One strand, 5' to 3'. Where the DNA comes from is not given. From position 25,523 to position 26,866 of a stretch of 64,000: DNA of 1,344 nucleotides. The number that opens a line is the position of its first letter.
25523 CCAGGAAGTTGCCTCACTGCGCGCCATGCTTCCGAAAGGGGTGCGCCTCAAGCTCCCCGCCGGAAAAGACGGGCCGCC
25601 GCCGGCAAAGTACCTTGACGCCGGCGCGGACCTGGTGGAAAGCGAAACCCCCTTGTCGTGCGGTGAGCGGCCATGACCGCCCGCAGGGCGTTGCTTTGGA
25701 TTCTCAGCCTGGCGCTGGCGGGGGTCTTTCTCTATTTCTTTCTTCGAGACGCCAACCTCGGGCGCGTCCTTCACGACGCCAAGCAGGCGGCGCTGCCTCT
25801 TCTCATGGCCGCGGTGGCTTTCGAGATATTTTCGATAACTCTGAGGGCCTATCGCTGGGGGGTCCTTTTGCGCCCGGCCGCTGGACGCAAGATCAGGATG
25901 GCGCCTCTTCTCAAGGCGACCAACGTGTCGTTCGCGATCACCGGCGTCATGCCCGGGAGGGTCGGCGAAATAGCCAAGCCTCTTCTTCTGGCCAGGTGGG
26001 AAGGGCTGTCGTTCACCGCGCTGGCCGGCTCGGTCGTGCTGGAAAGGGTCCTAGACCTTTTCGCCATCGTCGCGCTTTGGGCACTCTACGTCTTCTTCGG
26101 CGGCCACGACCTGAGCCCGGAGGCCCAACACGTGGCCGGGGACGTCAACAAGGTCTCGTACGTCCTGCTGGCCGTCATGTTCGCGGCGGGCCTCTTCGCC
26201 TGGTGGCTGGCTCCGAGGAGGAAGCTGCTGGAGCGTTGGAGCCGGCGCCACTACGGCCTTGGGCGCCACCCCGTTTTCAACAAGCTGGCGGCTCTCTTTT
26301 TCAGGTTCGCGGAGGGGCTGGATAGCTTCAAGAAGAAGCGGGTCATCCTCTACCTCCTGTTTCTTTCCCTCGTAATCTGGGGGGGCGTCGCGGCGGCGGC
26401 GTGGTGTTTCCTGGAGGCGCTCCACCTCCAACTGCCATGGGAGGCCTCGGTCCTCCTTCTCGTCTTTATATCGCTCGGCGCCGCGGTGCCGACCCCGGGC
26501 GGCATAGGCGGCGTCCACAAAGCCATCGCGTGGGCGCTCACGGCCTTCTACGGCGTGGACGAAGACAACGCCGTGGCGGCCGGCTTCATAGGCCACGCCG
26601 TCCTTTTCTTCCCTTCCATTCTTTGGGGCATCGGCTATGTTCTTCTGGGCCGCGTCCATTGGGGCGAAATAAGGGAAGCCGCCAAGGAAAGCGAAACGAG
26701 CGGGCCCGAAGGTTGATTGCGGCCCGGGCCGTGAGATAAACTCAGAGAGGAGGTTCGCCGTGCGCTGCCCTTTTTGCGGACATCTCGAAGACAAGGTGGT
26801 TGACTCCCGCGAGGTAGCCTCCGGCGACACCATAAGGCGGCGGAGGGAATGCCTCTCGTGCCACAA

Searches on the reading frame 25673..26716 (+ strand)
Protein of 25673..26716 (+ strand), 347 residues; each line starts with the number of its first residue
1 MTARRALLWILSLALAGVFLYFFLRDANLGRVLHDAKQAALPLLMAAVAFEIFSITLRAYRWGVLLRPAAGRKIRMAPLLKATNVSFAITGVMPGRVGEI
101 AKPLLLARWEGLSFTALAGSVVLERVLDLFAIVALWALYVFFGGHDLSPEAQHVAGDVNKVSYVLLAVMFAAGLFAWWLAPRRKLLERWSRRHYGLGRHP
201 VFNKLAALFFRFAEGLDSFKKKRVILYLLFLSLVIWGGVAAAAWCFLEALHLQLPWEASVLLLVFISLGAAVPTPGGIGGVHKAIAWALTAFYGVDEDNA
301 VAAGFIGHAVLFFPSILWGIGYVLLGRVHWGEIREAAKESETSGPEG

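Call 62: search_protein_families(library=pfam, proteins=[window:25673-26716:+], max_evalue=0.00001)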
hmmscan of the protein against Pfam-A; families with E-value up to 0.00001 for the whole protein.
window:25673-26716:+ (347 aa): 1 family
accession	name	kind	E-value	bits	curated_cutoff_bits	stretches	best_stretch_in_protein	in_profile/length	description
PF03706.18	LPG_synthase_TM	-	6e-45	154.4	33.4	1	9-319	1-302/302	Lysylphosphatidylglycerol synthase TM region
